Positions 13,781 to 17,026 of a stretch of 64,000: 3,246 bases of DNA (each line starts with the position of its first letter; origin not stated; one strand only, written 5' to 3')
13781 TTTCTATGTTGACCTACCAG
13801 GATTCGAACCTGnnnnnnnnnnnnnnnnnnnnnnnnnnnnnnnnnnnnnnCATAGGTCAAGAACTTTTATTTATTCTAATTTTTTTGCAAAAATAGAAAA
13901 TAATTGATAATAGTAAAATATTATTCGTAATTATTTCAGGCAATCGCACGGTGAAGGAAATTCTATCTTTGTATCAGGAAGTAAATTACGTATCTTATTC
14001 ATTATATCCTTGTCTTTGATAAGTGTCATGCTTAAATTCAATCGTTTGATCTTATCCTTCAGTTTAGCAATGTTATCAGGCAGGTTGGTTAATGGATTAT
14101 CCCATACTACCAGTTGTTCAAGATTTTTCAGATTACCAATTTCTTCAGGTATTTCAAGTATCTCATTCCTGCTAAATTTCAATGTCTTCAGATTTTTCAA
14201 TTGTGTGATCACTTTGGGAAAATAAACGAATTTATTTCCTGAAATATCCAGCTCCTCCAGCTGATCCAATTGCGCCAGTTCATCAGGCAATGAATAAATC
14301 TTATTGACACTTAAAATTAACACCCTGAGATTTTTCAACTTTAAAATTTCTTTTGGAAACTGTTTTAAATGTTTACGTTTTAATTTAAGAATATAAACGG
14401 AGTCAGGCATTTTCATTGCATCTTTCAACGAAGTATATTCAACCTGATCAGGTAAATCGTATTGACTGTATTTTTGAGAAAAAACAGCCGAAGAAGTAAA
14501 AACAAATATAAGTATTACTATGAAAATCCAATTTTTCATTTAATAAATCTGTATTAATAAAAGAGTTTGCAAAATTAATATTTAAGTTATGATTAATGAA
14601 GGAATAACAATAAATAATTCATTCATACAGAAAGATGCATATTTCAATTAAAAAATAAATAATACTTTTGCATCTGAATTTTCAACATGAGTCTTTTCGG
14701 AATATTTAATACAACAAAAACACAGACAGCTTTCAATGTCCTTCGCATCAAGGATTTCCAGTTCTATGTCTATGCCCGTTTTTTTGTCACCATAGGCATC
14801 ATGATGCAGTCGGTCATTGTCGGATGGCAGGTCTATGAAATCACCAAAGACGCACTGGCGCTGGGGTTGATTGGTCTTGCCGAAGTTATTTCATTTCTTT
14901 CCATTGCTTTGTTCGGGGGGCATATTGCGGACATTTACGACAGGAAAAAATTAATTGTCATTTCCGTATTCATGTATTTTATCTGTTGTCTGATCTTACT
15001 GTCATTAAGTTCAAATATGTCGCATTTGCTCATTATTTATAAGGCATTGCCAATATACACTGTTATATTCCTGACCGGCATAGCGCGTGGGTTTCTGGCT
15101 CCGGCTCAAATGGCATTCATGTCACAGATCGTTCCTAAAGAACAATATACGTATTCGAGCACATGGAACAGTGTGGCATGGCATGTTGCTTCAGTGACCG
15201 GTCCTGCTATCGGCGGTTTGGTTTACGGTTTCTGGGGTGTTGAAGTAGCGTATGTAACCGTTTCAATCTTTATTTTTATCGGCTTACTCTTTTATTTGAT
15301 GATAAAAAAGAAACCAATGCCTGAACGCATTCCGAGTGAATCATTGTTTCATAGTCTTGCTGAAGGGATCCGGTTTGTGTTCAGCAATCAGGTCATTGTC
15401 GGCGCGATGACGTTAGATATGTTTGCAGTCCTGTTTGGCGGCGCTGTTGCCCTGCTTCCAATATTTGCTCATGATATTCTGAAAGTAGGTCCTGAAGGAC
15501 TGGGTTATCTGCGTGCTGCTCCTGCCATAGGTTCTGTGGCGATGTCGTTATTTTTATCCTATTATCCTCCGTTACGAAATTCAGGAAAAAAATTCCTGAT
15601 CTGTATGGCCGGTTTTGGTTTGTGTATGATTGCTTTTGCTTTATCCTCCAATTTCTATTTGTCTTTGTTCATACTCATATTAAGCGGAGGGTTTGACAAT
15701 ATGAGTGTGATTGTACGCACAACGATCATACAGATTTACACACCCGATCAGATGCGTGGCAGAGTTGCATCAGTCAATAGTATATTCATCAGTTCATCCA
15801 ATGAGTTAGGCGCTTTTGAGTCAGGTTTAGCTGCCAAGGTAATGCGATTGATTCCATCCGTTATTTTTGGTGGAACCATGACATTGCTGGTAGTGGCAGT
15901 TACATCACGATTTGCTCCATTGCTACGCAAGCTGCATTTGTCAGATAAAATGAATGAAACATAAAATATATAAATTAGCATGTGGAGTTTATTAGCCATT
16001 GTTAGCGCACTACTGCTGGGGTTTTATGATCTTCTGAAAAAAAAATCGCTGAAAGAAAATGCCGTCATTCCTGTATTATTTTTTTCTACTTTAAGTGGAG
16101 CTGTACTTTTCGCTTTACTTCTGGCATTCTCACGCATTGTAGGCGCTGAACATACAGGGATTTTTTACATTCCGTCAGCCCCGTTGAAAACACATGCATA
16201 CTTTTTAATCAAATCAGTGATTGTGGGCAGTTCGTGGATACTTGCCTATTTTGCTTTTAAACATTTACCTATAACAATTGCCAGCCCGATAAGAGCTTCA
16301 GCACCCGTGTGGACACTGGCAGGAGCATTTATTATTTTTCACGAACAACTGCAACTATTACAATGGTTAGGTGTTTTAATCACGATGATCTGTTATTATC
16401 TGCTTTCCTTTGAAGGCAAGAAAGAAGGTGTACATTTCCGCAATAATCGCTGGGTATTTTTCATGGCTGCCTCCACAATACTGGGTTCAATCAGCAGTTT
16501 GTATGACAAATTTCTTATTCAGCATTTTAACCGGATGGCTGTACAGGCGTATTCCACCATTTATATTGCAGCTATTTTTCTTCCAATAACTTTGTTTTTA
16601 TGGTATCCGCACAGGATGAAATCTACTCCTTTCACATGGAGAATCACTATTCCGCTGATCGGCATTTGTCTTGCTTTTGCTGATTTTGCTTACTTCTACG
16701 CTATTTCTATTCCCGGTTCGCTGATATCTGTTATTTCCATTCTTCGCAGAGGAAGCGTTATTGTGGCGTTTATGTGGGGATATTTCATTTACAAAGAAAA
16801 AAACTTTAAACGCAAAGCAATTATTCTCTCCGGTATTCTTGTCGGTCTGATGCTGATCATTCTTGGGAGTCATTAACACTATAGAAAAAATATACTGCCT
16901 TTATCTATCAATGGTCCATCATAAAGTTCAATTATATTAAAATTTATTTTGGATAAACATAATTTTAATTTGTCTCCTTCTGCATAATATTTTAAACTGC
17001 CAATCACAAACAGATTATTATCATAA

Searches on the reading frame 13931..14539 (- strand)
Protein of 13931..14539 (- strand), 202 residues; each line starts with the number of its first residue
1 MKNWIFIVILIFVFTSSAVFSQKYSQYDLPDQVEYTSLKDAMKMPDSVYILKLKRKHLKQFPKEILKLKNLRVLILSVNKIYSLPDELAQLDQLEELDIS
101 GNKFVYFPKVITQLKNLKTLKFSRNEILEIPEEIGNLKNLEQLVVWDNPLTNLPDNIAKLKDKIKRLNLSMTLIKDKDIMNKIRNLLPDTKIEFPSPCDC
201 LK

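Call 19: search_protein_families(library=pfam, proteins=[window:13931-14539:-], max_evalue=0.001)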
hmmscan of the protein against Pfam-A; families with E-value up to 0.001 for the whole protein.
window:13931-14539:- (202 aa): 7 families
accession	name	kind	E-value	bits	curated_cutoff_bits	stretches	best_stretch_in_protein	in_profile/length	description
PF23598.1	LRR_14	-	1e-16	61.1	40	2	51-122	52-121/353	Leucine-rich repeat region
PF13855.12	LRR_8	-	1.4e-14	54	27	2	47-104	2-61/61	Leucine rich repeat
PF12799.13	LRR_4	-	6.5e-13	48.9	27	2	69-102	1-33/44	Leucine Rich repeats (2 copies)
PF00560.39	LRR_1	-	6.9e-10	37.6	20.6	0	116-137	1-23/23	Leucine Rich Repeat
PF25019.1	LRR_R13L1-DRL21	-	3.9e-06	27.2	27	1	87-145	64-124/127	R13L1/DRL21 LRRs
PF14580.12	LRR_9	-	2.8e-05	24.2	30.5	1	72-166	22-117/175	Leucine-rich repeat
PF25013.1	LRR_Zer-1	-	0.00014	22.5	27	0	64-102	25-64/137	Zer-1-like, Leucine-rich repeats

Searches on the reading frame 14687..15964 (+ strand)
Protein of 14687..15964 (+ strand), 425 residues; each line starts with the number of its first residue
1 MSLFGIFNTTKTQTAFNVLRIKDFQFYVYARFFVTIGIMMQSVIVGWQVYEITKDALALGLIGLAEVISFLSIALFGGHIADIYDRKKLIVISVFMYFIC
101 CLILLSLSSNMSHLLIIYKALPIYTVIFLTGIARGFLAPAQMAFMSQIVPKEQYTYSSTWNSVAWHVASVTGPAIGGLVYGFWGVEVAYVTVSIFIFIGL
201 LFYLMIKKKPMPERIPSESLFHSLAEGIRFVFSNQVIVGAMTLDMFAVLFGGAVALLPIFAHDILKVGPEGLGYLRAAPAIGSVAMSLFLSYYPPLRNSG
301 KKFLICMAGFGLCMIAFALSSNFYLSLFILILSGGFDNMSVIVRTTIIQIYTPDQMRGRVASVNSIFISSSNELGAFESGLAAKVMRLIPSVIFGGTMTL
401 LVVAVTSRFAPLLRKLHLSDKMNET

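Call 19: search_protein_families(library=pfam, proteins=[window:14687-15964:+], max_evalue=0.001)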
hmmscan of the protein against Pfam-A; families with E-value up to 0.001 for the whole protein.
window:14687-15964:+ (425 aa): 2 families
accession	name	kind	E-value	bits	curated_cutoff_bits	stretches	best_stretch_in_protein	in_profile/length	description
PF05977.19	MFS_3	-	6.1e-41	140.9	27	1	14-410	2-393/524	Transmembrane secretion effector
PF07690.21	MFS_1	-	2.3e-34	119.3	33.4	1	30-372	4-343/347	Major Facilitator Superfamily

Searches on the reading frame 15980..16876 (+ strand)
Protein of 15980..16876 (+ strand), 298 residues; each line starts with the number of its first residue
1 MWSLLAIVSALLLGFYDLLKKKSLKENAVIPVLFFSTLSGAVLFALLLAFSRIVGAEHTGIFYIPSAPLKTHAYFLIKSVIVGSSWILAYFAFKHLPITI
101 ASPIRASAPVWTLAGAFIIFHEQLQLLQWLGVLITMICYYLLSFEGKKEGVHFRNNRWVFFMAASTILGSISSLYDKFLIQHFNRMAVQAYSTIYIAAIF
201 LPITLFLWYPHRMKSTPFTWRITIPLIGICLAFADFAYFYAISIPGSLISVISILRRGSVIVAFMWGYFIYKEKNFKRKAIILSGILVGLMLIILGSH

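Call 19: search_protein_families(library=pfam, proteins=[window:15980-16876:+], max_evalue=0.001)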
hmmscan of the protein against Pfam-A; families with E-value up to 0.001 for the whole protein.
window:15980-16876:+ (298 aa): 2 families
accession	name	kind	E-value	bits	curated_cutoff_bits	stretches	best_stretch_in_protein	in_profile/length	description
PF00892.27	EamA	-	2.1e-17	64.1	28.2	2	2-143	3-134/135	EamA-like transporter family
PF03151.22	TPT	-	9.2e-05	22.4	30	1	59-209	52-201/291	Triose-phosphate Transporter family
